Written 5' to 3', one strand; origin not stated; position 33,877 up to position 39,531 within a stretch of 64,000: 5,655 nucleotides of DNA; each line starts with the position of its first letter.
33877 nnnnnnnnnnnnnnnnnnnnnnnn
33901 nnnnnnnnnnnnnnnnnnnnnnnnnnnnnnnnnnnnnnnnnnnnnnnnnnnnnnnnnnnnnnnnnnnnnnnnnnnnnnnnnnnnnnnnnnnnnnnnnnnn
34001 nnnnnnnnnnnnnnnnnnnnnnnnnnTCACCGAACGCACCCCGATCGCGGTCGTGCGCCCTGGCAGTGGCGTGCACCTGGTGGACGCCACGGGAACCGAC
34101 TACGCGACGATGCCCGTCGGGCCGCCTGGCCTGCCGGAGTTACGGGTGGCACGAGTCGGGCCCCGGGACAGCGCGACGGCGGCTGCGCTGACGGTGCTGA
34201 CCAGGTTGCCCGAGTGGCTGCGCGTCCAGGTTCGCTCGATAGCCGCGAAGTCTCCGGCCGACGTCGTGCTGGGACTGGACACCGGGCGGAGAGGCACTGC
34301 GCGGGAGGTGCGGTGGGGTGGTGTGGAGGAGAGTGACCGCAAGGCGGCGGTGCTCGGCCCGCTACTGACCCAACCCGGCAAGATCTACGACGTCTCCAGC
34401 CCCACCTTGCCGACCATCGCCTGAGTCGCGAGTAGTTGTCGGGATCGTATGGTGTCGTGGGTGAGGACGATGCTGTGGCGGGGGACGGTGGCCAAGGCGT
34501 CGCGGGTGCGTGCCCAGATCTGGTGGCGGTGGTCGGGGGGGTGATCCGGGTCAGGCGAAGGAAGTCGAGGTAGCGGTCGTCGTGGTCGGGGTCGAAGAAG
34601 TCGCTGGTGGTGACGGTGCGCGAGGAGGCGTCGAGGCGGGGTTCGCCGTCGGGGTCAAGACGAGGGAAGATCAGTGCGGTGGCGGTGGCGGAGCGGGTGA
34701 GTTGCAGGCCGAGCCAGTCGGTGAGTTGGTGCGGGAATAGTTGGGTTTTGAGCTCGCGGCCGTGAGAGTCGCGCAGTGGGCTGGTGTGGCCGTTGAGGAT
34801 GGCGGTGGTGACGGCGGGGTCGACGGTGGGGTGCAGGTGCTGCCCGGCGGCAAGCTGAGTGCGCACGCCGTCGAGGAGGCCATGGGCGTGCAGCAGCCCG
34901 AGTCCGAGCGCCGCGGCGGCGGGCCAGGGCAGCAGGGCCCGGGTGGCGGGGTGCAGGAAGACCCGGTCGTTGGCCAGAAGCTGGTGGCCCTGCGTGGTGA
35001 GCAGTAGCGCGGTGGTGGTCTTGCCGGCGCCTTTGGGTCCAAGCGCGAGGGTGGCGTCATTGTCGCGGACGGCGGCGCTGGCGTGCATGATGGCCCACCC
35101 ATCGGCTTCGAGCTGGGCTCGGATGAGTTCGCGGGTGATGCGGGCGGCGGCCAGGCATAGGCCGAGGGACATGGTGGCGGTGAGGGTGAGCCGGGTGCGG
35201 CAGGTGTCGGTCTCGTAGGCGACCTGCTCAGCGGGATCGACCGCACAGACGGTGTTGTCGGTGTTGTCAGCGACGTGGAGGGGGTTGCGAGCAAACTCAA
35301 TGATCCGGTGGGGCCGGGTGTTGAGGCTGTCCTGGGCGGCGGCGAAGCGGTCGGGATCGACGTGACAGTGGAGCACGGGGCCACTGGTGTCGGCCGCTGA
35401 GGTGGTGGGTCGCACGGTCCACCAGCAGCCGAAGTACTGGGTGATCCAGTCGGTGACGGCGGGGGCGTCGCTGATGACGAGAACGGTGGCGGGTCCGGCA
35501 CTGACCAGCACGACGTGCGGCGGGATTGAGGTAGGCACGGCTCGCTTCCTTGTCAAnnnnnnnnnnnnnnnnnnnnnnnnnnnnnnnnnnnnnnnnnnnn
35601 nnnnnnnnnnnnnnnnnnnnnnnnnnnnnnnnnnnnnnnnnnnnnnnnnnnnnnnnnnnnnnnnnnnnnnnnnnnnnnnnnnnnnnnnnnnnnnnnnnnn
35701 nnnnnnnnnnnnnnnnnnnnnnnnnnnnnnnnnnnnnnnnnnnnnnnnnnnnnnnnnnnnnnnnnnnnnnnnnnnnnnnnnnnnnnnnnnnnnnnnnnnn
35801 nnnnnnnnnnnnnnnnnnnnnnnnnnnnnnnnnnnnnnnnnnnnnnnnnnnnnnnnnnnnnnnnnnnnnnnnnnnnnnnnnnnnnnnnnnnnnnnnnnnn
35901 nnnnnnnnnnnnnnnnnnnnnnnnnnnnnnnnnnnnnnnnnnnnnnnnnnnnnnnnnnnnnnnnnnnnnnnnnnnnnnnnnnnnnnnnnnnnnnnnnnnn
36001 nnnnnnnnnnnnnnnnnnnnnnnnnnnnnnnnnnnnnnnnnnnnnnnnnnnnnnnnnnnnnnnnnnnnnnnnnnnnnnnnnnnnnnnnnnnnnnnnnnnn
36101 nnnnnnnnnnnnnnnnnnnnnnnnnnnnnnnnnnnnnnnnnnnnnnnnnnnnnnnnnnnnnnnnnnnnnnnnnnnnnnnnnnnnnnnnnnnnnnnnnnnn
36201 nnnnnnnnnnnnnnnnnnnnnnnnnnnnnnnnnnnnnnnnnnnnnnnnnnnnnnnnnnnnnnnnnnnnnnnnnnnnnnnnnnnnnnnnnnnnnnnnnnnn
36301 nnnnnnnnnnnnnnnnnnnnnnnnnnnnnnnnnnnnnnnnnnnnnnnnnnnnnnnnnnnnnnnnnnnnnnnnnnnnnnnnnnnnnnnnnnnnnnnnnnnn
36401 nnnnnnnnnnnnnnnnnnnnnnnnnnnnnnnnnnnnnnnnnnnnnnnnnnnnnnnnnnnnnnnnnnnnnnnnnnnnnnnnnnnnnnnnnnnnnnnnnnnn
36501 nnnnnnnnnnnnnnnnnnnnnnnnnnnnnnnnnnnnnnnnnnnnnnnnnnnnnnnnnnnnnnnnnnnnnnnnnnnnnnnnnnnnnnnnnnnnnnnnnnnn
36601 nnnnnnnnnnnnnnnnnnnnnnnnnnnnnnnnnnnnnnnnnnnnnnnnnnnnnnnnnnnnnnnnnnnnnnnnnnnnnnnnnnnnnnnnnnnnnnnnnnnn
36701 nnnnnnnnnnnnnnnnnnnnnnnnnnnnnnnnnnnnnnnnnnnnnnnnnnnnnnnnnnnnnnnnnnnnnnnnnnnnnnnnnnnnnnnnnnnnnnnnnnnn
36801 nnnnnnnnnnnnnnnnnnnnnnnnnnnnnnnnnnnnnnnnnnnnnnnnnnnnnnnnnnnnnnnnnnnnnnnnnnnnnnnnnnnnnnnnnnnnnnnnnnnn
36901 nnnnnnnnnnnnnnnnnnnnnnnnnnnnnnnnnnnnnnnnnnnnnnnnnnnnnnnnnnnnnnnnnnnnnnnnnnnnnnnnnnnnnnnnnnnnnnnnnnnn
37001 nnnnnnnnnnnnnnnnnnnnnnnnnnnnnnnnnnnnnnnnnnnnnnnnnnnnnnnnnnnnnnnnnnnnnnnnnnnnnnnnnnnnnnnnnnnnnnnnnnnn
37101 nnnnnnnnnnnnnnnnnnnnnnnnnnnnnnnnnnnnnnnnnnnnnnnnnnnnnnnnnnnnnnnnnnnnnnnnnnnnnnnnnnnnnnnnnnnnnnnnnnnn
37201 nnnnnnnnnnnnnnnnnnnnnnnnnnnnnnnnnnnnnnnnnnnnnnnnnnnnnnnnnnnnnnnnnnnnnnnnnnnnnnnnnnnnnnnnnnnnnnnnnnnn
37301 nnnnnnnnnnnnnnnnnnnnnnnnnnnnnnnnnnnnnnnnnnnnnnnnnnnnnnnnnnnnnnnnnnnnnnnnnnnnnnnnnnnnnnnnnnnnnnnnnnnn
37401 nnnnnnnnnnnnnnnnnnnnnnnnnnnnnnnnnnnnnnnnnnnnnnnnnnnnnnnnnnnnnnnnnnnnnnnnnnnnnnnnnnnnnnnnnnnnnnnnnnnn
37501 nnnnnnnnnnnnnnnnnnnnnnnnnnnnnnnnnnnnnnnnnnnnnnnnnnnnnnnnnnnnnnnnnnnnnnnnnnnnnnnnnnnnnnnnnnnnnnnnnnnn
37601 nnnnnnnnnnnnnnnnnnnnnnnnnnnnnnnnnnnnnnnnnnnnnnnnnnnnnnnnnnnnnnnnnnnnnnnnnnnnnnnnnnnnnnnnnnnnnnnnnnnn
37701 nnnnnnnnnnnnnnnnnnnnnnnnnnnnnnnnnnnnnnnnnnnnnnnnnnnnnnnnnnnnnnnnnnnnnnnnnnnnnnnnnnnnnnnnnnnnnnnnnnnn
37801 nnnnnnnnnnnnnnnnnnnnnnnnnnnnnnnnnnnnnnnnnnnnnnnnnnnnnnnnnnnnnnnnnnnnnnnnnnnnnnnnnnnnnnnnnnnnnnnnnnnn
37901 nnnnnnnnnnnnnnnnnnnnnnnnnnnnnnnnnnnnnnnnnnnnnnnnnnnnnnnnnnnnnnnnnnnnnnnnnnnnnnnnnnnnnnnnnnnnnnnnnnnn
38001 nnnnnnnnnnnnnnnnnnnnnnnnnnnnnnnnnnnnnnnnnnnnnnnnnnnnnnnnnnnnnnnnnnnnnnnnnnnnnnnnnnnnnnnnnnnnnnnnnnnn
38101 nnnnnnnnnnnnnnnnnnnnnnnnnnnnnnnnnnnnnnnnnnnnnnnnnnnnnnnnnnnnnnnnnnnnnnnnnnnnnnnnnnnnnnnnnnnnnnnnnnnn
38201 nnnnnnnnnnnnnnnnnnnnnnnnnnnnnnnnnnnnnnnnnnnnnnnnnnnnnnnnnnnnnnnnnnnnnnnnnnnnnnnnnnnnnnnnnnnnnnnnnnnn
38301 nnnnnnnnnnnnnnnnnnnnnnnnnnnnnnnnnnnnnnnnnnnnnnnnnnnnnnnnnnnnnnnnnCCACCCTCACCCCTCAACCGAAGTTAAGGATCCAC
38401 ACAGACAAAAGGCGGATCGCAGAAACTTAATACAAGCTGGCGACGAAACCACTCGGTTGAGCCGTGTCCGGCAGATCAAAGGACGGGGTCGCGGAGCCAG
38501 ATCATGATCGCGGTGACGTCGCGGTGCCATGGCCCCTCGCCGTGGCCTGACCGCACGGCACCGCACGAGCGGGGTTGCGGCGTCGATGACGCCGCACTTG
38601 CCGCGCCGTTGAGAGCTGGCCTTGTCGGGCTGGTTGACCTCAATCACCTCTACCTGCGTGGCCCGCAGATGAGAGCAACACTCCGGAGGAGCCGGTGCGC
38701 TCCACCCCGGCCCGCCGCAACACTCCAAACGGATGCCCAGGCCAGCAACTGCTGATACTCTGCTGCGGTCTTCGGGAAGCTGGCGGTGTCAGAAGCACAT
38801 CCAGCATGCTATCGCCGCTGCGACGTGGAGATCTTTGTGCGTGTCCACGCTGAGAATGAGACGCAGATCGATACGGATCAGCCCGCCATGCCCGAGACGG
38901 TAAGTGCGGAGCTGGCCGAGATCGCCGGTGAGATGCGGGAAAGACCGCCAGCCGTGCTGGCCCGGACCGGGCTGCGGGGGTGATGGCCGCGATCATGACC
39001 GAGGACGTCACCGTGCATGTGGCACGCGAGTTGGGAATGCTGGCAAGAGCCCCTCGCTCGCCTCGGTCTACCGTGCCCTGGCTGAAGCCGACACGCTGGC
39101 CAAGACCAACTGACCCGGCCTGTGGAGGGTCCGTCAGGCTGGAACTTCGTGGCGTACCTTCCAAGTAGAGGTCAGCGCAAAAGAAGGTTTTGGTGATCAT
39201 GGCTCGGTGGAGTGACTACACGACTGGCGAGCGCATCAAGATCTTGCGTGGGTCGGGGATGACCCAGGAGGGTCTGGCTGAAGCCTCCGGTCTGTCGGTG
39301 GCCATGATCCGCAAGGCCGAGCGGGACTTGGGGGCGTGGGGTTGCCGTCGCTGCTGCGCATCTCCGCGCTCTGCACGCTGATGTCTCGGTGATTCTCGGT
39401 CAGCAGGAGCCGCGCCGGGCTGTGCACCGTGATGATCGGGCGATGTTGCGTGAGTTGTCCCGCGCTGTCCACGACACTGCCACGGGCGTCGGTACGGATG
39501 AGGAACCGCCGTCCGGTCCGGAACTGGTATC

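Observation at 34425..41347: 6.9-kb accessory island splits ftsQ from ftsZ inside the dcw cluster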

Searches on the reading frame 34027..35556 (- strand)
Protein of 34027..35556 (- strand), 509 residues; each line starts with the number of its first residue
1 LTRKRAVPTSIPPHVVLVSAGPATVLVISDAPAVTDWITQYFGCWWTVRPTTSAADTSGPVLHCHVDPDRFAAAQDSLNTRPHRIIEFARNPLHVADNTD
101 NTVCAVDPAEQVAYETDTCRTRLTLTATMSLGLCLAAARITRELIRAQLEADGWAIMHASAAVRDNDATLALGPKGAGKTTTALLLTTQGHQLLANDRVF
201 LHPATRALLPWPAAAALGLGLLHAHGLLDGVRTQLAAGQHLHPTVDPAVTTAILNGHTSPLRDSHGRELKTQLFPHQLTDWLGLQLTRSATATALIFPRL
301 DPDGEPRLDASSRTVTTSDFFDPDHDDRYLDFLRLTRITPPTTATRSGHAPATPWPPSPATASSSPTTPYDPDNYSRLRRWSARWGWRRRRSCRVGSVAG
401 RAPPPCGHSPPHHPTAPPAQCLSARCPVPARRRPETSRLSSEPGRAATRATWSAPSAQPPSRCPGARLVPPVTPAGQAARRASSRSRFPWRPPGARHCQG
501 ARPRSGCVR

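Call 4: search_protein_families(library=pfam, proteins=[window:34027-35556:-], max_evalue=0.01)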
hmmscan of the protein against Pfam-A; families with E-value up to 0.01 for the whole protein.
window:34027-35556:- (509 aa): 1 family
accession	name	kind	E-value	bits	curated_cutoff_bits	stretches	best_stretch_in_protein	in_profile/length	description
PF07475.17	Hpr_kinase_C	-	0.009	16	33.3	0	170-202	22-54/171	HPr Serine kinase C-terminal domain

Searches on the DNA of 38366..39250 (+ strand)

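Call 29: search_dna_similar(query=window:38366-39250:+, collection=plasmids, mode=distant, max_rows=15, max_evalue=0.001)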
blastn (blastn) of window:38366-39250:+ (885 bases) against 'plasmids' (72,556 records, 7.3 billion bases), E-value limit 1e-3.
Records with a match: 24; places in all: 27; records where one place covers at least 80% of the query: 0.
Best place of each record, by identity: 90-95% 1; 80-90% 5; 60-80% 18.
By first word of the organism name: Streptomyces 17; Rhodococcus 4; Pseudonocardia 2; Kitasatospora 1.
By predicted mobility (MOB-suite, as given by PLSDB): mobilizable 10; non-mobilizable 10; conjugative 4.
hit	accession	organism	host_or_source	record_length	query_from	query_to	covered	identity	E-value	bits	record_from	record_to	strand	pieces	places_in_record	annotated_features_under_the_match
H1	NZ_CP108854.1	Streptomyces sp. NBC_00841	-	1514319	161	489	37%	69.5%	2e-20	108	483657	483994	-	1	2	record has no annotation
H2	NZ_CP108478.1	Streptomyces mirabilis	-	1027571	174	489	36%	70.8%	2e-28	135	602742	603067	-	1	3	record has no annotation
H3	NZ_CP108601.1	Streptomyces sp. NBC_01176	-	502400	174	489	36%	69.9%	1e-24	122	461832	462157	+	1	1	transposase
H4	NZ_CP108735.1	Streptomyces sp. NBC_00984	-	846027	174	489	36%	68.5%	2e-20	107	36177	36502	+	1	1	IS110 family transposase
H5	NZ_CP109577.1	Streptomyces sp. NBC_01369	-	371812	174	489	36%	68.5%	2e-20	107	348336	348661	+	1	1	none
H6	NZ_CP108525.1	Streptomyces zaomyceticus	-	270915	177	492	36%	66.0%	3e-7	65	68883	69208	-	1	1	IS110 family transposase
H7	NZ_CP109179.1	Streptomyces sp. NBC_01717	-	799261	193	489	34%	70.0%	1e-24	122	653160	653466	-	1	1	IS110 family transposase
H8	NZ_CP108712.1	Streptomyces sp. NBC_01001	-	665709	180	483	34%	67.1%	2e-9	72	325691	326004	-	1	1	IS110 family transposase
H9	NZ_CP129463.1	Rhodococcus sp. M8-35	cell culture,nitrile contaminated soil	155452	213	494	32%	70.8%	6e-28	132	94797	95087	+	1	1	IS110 family transposase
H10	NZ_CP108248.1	Kitasatospora sp. NBC_00070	-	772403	215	483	30%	67.3%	2e-9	73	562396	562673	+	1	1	IS110 family transposase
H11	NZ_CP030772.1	Streptomyces sp. YIM 121038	pure culture,soil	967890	169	417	28%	65.9%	2e-8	69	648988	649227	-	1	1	hypothetical protein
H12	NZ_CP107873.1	Streptomyces virginiae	-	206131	213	416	23%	67.9%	5e-10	73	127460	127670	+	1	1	IS110 family transposase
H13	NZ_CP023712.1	Rhodococcus ruber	cell culture,dyed contaminated landsoil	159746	316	489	20%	68.0%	1e-4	56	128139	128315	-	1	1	transposase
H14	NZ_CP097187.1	Rhodococcus sp. GA1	cell culture,soil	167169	316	489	20%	68.0%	1e-4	56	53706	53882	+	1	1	none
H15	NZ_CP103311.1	Rhodococcus pyridinivorans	Sediment samples were collected from a ...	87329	316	489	20%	68.0%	1e-4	56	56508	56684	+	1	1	transposase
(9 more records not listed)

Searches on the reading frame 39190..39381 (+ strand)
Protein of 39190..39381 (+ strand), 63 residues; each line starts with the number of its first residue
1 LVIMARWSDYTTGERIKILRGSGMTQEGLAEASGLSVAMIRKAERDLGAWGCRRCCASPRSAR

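Call 25: search_protein_families(library=ncbifam, proteins=[window:39190-39381:+], max_evalue=0.1)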
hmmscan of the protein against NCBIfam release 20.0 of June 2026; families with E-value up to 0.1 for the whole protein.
window:39190-39381:+ (63 aa): 3 families
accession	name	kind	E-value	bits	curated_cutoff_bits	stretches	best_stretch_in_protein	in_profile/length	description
TIGR03070.1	couple_hipB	subfamily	0.0033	17.3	71.65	1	22-46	14-38/58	type II toxin-antitoxin system Y4mF family antitoxin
NF041951.1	phage_RstR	subfamily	0.029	14.6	80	1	13-45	4-37/108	RstR family transcriptional repressor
NF007481.0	PRK10072.1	equivalog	0.037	14.5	110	1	12-44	35-67/96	HTH-type transcriptional regulator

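Call 26: search_protein_families(library=pfam, proteins=[window:39190-39381:+], max_evalue=1)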
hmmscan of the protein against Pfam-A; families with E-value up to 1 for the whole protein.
window:39190-39381:+ (63 aa): 2 families
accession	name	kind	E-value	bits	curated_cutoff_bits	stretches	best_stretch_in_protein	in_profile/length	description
PF01381.28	HTH_3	-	0.00021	21.7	23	1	21-46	6-32/55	Helix-turn-helix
PF13560.12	HTH_31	-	0.023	15.4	27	1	13-45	3-36/64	Helix-turn-helix domain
